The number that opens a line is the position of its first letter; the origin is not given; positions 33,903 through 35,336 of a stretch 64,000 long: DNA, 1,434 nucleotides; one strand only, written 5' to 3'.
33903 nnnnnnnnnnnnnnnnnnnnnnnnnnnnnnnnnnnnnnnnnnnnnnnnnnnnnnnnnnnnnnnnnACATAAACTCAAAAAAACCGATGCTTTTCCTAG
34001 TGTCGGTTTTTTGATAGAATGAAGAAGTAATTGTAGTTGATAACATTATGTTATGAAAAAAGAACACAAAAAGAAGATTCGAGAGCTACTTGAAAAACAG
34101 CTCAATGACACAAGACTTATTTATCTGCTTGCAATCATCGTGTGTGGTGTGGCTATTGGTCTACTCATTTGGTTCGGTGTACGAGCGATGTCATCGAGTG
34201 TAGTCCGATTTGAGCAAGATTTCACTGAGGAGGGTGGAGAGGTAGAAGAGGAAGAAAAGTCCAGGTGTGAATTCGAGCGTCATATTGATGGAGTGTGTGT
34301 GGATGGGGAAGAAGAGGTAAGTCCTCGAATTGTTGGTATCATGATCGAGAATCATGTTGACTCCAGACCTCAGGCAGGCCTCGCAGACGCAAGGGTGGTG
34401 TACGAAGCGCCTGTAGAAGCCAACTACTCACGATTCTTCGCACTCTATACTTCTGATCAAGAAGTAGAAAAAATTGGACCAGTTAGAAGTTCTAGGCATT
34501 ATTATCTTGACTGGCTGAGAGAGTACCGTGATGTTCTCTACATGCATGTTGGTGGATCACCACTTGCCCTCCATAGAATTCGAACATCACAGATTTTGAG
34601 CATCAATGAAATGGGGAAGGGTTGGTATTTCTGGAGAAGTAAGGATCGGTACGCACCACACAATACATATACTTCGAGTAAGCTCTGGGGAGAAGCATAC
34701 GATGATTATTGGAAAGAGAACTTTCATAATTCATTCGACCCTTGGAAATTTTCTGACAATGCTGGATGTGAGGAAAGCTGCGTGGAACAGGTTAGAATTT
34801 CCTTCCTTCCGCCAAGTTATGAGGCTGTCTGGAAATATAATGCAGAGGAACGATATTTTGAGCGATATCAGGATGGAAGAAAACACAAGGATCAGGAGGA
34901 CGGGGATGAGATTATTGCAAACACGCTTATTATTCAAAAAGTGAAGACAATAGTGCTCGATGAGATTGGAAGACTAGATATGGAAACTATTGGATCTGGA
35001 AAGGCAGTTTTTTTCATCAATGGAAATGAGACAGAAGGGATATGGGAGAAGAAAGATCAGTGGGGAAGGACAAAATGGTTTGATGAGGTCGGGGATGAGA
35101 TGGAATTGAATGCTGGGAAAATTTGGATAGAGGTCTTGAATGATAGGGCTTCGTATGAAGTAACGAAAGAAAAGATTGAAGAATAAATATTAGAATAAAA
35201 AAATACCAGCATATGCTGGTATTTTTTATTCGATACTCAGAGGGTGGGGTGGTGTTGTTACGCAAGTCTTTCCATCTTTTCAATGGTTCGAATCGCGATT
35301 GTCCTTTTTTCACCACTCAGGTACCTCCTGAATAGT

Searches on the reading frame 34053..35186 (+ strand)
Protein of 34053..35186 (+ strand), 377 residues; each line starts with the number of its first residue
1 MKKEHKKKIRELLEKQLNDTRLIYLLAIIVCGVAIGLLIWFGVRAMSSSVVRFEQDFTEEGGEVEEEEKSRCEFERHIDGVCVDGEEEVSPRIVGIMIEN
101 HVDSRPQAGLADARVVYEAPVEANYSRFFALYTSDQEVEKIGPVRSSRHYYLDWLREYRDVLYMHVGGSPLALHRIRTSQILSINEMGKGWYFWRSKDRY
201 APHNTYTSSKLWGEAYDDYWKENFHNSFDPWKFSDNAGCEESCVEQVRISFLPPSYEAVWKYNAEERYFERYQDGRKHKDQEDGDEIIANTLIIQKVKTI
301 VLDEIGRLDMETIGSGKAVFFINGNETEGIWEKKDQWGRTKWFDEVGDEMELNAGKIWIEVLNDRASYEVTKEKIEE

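Call 66: search_protein_families(library=pfam, proteins=[window:34053-35186:+], max_evalue=0.0001)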
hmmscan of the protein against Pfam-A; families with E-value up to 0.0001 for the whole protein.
window:34053-35186:+ (377 aa): 2 families
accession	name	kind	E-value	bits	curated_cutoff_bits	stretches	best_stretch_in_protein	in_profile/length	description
PF11258.13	DUF3048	-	7.2e-38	130.5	25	1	86-211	9-137/148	Protein of unknown function (DUF3048) N-terminal domain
PF17479.7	DUF3048_C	-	3.1e-24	86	25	1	256-359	10-114/114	Protein of unknown function (DUF3048) C-terminal domain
